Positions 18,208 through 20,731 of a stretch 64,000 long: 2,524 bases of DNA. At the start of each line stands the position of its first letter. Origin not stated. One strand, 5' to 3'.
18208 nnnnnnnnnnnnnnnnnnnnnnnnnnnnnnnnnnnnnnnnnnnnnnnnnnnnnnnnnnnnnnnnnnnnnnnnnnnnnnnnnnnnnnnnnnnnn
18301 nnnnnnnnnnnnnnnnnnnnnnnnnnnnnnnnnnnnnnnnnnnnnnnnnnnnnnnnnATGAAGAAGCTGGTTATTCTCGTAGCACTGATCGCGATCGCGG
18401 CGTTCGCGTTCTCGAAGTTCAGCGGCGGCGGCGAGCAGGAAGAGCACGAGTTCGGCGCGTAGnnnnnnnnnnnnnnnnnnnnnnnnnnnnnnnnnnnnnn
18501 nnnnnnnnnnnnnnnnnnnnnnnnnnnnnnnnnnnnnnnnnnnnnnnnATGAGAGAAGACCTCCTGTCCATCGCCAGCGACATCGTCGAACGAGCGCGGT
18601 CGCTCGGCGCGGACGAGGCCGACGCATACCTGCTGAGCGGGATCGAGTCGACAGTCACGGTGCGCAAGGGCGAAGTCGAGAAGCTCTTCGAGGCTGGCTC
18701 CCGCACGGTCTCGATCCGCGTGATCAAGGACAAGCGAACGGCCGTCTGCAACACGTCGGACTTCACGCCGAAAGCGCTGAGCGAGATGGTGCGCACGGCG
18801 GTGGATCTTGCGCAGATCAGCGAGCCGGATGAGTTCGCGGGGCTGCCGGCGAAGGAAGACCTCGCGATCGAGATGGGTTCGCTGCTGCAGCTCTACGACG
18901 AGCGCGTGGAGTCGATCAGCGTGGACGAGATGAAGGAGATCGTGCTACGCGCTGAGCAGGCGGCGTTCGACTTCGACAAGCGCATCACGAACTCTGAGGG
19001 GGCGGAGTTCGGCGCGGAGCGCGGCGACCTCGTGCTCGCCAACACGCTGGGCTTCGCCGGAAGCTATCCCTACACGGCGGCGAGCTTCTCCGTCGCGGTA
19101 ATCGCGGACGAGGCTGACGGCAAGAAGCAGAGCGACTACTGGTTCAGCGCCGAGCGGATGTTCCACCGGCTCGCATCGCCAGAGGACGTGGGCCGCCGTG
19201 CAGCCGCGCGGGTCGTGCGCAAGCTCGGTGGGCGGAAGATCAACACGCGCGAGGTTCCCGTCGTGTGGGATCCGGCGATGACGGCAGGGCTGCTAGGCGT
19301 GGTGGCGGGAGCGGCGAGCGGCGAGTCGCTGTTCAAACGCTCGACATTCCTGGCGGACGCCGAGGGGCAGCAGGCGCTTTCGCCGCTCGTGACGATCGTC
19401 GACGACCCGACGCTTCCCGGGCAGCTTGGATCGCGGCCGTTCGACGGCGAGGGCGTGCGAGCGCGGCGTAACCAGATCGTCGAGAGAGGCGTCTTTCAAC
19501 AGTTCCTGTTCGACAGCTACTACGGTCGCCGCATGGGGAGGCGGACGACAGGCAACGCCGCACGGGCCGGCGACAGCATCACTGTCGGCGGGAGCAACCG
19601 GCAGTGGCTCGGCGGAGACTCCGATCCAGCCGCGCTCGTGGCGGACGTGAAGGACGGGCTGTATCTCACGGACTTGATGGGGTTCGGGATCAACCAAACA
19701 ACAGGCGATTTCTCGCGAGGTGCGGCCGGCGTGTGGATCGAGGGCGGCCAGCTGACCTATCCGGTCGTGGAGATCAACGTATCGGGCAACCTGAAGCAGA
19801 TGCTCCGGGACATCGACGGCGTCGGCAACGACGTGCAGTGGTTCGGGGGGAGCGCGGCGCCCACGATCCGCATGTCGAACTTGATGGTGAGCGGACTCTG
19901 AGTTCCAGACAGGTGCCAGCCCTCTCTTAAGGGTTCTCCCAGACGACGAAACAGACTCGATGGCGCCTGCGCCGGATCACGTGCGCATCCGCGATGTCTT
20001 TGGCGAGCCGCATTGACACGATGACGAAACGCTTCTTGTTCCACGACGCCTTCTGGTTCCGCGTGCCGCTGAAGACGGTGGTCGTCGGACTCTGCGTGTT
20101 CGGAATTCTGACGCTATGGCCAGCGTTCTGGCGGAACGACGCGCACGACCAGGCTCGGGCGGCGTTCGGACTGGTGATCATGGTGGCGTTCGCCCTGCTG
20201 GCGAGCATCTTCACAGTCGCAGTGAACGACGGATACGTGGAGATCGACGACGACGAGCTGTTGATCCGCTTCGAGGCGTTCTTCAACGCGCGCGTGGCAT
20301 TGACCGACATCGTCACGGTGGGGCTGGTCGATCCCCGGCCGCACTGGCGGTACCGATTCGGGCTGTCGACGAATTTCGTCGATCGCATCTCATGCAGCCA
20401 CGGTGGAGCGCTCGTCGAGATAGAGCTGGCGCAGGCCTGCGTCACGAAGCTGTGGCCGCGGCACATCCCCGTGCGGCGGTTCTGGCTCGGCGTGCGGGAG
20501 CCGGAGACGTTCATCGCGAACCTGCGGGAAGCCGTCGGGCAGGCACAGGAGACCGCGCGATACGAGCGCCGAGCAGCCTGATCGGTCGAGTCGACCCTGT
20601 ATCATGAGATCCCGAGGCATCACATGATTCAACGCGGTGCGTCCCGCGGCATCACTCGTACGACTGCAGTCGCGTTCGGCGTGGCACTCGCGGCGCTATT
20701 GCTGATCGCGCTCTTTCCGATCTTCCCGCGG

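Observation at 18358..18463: Small 34-aa ORF with a strong RBS sandwiched between tldD and pmbA (tldE).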

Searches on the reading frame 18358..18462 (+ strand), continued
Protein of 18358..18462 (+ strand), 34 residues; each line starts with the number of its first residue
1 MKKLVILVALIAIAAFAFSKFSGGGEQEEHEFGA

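Call 44: search_protein_families(library=ncbifam, proteins=[P0099, P0098, P0096, P0081, P0077, P0082, P0103, P0100, P0007, P0079], max_evalue=0.1)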
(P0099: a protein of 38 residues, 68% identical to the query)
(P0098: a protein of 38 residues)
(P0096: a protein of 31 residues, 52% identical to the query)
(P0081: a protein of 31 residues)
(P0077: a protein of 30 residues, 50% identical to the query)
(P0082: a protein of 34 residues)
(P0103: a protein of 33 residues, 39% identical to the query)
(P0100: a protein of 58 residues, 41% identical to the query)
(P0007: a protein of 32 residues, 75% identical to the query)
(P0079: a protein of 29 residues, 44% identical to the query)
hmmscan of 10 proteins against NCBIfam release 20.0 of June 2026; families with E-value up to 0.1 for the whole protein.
P0099 (38 aa): 2 families
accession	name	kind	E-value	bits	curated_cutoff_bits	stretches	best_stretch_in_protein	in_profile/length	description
NF038356.1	actino_DLW39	hypoth_equivalog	3.3e-09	36.5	24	1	2-36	1-36/38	DLW-39 family protein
NF040843.1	SE2200_fam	equivalog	0.0018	18.3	30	1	1-21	1-21/33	SE2200 family small protein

P0098 (38 aa): 2 families
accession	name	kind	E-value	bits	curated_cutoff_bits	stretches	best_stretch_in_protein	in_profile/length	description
NF040843.1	SE2200_fam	equivalog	0.00021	21.3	30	1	1-20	1-20/33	SE2200 family small protein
NF038356.1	actino_DLW39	hypoth_equivalog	0.00023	20.9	24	1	2-30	1-29/38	DLW-39 family protein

P0096 (31 aa): 2 families
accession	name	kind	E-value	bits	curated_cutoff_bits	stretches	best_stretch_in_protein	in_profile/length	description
NF040843.1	SE2200_fam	equivalog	0.00057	19.9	30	1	1-18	1-18/33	SE2200 family small protein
NF053838.1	hit_Bd0108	equivalog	0.051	14.1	40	1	1-21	1-23/94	predatory lifecycle switch protein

P0081 (31 aa): 2 families
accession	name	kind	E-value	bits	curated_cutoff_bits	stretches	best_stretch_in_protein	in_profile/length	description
NF040843.1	SE2200_fam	equivalog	0.00062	19.8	30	1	1-19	1-19/33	SE2200 family small protein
NF038356.1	actino_DLW39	hypoth_equivalog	0.0011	18.7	24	1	2-25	1-24/38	DLW-39 family protein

P0077 (30 aa): 3 families
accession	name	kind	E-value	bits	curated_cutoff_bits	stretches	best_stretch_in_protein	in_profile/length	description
NF040843.1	SE2200_fam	equivalog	0.00012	22.1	30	1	1-20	1-20/33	SE2200 family small protein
NF038356.1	actino_DLW39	hypoth_equivalog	0.0064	16.3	24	1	2-27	1-26/38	DLW-39 family protein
NF050142.1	PG1828_fam_lipo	equivalog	0.092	13.5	50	1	1-17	1-17/59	PG1828 family lipoprotein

P0082 (34 aa): 3 families
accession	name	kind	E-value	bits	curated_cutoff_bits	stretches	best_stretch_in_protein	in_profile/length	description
NF040843.1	SE2200_fam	equivalog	0.0003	20.8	30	1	1-20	1-20/33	SE2200 family small protein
NF038356.1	actino_DLW39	hypoth_equivalog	0.0018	18.1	24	1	2-21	1-20/38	DLW-39 family protein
NF050142.1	PG1828_fam_lipo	equivalog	0.023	15.4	50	1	1-17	1-17/59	PG1828 family lipoprotein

P0103 (33 aa): 2 families
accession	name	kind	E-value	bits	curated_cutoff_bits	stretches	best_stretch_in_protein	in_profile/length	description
NF040843.1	SE2200_fam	equivalog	0.0038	17.3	30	1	1-18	1-18/33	SE2200 family small protein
NF038356.1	actino_DLW39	hypoth_equivalog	0.012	15.5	24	1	2-18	1-17/38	DLW-39 family protein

P0100 (58 aa): 1 family
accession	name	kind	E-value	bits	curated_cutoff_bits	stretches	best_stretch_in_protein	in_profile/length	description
TIGR04361.1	TrbK_Ti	equivalog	0.035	14.4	50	1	7-42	6-42/64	entry exclusion protein TrbK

P0007 (32 aa): 3 families
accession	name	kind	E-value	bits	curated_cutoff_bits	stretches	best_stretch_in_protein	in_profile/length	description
NF040843.1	SE2200_fam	equivalog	0.0007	19.6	30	1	1-19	1-19/33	SE2200 family small protein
NF038356.1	actino_DLW39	hypoth_equivalog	0.038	13.9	24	1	2-23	1-22/38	DLW-39 family protein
NF050142.1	PG1828_fam_lipo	equivalog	0.067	13.9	50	1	1-29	1-27/59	PG1828 family lipoprotein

P0079 (29 aa): 5 families
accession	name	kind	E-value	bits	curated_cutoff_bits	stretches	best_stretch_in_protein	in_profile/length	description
NF040843.1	SE2200_fam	equivalog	6.7e-05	22.9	30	1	1-20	1-20/33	SE2200 family small protein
NF038356.1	actino_DLW39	hypoth_equivalog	0.00065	19.5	24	1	2-29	1-28/38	DLW-39 family protein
TIGR04429.1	Phr_nterm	subfamily_domain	0.019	15.4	25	1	1-26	1-27/28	Phr family secreted Rap phosphatase inhibitor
NF038029.1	LP_plasma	domain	0.036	14.6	24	1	1-15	1-15/24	lipoprotein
NF050142.1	PG1828_fam_lipo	equivalog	0.085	13.6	50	1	1-17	1-17/59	PG1828 family lipoprotein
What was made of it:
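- On DLW-39 family (NF038356): Other members score 13.9-20.9 bits (call 44). A true member, P0099, scores 36.5 bits (call 44).
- On SE2200 family small protein (NF040843): Scores are 17.7 bits for the window and at most 22.9 bits for the relatives tested individually in call 44.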

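Call 57: predict_structure(alignment_id=A4)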
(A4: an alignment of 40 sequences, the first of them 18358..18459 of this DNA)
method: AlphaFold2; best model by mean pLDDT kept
length: 34 residues; sequences in the alignment: 40
mean_pLDDT: 80.4   pTM: 0.41
mean pLDDT of the five models: 80.4, 80.2, 80.1, 79.4, 76.2
residues with pLDDT >= 90: 16; 70-90: 6; 50-70: 12; < 50: 0
segments of 3 or more residues with pLDDT < 50: none
pLDDT, mean of each block of 10 residues (from residue 1): 94 94 62 57
secondary structure, 60 per line:
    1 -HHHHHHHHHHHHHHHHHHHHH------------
elements in order: H2-22
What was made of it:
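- On Single-pass membrane micro-protein (generic kind): AlphaFold helix 2-22 at pLDDT 94 (call 57).
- AlphaFold helix 2-22 at pLDDT 94, tail at 57-62 (call 57).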

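Call 58: search_protein_families(library=pfam, proteins=[L024:3-1178:+, L026:5553-6122:+], max_evalue=0.01)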
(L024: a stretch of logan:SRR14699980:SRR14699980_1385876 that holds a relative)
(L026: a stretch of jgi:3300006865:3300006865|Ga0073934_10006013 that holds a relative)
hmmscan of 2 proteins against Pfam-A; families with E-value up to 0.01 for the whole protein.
L024:3-1178:+ (391 aa): 2 families
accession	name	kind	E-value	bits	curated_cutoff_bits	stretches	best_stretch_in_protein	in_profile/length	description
PF00986.26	DNA_gyraseB_C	-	9.2e-24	83.8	29.8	1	308-379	2-62/63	DNA gyrase B subunit, carboxyl terminus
PF01751.28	Toprim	-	8.1e-19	68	23.1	1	1-109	2-92/96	Toprim domain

L026:5553-6122:+ (189 aa): 0 families

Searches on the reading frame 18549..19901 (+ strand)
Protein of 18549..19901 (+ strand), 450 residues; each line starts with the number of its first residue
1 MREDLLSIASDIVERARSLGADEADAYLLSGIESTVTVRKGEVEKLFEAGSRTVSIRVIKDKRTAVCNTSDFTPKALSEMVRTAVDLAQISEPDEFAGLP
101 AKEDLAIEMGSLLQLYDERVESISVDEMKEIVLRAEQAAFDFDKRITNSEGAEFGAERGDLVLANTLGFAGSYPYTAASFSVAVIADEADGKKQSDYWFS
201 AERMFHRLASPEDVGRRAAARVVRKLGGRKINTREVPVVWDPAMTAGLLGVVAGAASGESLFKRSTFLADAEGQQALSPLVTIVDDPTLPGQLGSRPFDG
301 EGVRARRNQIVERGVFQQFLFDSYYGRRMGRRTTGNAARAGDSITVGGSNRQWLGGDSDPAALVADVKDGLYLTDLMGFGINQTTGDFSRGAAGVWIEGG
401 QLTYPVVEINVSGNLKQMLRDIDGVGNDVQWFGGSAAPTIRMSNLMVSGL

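Call 3: search_protein_families(library=pfam, proteins=[window:18549-19901:+], max_evalue=0.01)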
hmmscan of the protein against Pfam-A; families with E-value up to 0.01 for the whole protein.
window:18549-19901:+ (450 aa): 3 families
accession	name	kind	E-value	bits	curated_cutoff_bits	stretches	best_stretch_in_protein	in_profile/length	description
PF19289.4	PmbA_TldD_3rd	-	4.2e-69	232.5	22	1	234-449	2-220/220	PmbA/TldA metallopeptidase C-terminal domain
PF19290.4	PmbA_TldD_2nd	-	2.8e-17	63.6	20.9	1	120-226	3-109/109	PmbA/TldA metallopeptidase central domain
PF01523.21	PmbA_TldD_1st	-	1.9e-11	44.4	20.9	1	24-88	1-65/65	PmbA/TldA metallopeptidase domain 1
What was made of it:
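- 18549..19901 (+): pmbA/tldE (non-catalytic partner of TldD). Pfam PmbA_TldD domains (call 3).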

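Call 6: find_related_loci(query=window:18549-19901:+, collection=genome_contigs, flank=4000)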
Query window:18549-19901:+ (450 aa) in genome_contigs; peptide patterns used: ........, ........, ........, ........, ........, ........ (x = any residue, [..] = any of these).
213 stretches matched a pattern; 16 encode a relative of the query (tblastn E <= 1e-3); 16 distinct loci.
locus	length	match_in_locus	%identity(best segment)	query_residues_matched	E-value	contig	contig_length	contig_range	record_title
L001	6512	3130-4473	88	3-450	0e+0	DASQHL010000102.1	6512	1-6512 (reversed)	MAG TPA_asm: Dehalococcoidia bacterium isolate SMAG_U11832 k141_822249, whole genome shotgun sequence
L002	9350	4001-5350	85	1-450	0e+0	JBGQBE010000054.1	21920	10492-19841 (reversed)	MAG: Dehalococcoidia bacterium isolate OBJ2_061818_130_14 k141_1119991_length_21920_cov_15.4720, whole genome shotgun se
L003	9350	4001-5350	85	1-450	0e+0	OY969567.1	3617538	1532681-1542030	MAG: uncultured Chloroflexia bacterium isolate MFD01561.bin.c.1 genome assembly, chromosome: 1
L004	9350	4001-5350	80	1-450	0e+0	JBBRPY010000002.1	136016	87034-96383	MAG: Dehalococcoidia bacterium isolate metawrap_la1_107 W_la1_107_k141_1711767L_136016_cov_13.9988, whole genome shotgun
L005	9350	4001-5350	81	1-450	0e+0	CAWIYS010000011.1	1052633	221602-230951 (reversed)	MAG: uncultured Chloroflexia bacterium isolate MFD05942.bin.2.242 genome assembly, contig: contig_5139, whole genome sho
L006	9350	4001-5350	80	1-450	0e+0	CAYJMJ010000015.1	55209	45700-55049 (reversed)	MAG TPA_asm: uncultured Dehalococcoidia bacterium isolate ERP124720_co1_29 genome assembly, contig: NODE_821_length_5520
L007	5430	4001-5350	76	1-450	0e+0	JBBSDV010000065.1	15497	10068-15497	MAG: Dehalococcoidia bacterium isolate LS1_sbin.24 LS1_sbin.24_K_880594_L_15497_cov_24.3556, whole genome shotgun sequen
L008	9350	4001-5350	76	1-450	0e+0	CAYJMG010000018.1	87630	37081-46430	MAG TPA_asm: uncultured Dehalococcoidia bacterium isolate ERP124720_co1_124 genome assembly, contig: NODE_376_length_876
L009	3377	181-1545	75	1-450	0e+0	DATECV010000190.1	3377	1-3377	MAG TPA_asm: Dehalococcoidia bacterium isolate SMAG_U8281 k141_2541837, whole genome shotgun sequence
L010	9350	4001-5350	73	1-450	0e+0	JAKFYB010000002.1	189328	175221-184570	MAG: Dehalococcoidia bacterium isolate ND5_Bin_30 ND5_0000038, whole genome shotgun sequence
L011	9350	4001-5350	79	1-450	0e+0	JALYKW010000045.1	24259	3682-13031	MAG: Chloroflexota bacterium isolate AFD bin23 SD1484-86_k127_371236, whole genome shotgun sequence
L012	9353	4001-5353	52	1-450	1e-146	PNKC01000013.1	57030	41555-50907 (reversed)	MAG: Anaerolinea sp. isolate PR.017 PR_1000172_57030, whole genome shotgun sequence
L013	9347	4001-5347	53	1-450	2e-145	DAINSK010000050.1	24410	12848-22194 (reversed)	MAG TPA_asm: Chloroflexota bacterium isolate CTOTU41451 NODE_1221_length_24410_cov_15.512831, whole genome shotgun seque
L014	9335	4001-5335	51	6-450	1e-142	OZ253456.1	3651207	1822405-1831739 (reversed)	MAG: Dehalococcoidia bacterium isolate 4ae44683-8927-4024-8904-3ea2ed4a1db5 genome assembly, chromosome: 1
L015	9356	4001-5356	66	1-450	8e-66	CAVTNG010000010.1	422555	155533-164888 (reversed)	MAG: uncultured Chloroflexia bacterium isolate MFD02199.bin.2.91 genome assembly, contig: contig_66579, whole genome sho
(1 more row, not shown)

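Call 10: search_protein_families(library=ncbifam, proteins=[window:18549-19901:+], max_evalue=1)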
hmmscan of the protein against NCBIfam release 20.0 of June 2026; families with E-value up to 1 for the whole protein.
window:18549-19901:+ (450 aa): 3 families
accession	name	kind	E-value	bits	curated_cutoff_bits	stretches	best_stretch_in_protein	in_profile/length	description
NF008268.0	PRK11040.1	equivalog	8.3e-89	298.3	438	1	21-431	29-427/446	metalloprotease PmbA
NF040952.1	Arch_mtprotase_TldD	equivalog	1.2e-29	103.4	635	1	11-435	2-418/443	zinc metalloprotease TldD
NF008006.0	PRK10735.1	equivalog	1.5e-22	79.7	513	1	3-431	19-447/481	metalloprotease TldD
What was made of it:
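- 18549..19901 (+): NCBIfam best match is PmbA, 298 bits (call 10).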

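Call 15: search_protein_families(library=pfam, proteins=[L001:2532-3101:+, L002:3416-3988:+, L010:3555-3818:+], max_evalue=0.01)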
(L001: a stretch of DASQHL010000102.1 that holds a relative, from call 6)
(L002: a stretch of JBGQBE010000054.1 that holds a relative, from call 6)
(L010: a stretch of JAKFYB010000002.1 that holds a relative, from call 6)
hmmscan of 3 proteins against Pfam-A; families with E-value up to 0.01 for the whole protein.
L001:2532-3101:+ (189 aa): 2 families
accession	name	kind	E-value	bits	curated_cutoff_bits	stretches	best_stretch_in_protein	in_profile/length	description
PF01569.27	PAP2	-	6.2e-15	55.5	27.2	1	65-170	9-126/130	PAP2 superfamily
PF14378.12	PAP2_3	-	3.3e-10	40.5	27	1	9-163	16-189/190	PAP2 superfamily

L002:3416-3988:+ (190 aa): 2 families
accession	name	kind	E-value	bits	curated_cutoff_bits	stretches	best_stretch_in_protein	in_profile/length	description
PF01569.27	PAP2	-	3.3e-16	59.7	27.2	1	61-167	5-122/130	PAP2 superfamily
PF14378.12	PAP2_3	-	1.8e-09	38.1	27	1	20-164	27-189/190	PAP2 superfamily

L010:3555-3818:+ (87 aa): 0 families

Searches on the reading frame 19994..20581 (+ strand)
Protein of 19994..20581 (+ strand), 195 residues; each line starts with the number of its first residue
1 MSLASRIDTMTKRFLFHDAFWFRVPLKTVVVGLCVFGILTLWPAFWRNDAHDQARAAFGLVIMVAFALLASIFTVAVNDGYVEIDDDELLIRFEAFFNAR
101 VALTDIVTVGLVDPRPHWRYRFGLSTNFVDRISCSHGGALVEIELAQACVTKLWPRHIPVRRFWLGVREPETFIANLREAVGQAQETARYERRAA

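Call 3: search_protein_families(library=pfam, proteins=[window:19994-20581:+], max_evalue=0.01)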
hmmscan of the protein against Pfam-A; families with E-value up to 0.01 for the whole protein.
window:19994-20581:+ (195 aa): 0 families

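Call 10: search_protein_families(library=ncbifam, proteins=[window:19994-20581:+], max_evalue=1)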
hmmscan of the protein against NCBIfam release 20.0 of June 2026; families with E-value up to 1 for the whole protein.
window:19994-20581:+ (195 aa): 1 family
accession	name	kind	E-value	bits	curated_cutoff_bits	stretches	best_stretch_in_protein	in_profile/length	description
NF051875.1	glycan_WsfD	subfamily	0.00017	20.4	80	1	11-85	367-433/452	glycan biosynthesis hexose transferase WsfD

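Call 58: search_protein_families(library=pfam, proteins=[window:19994-20581:+], max_evalue=0.01)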
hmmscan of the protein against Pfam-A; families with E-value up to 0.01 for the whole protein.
window:19994-20581:+ (195 aa): 0 families
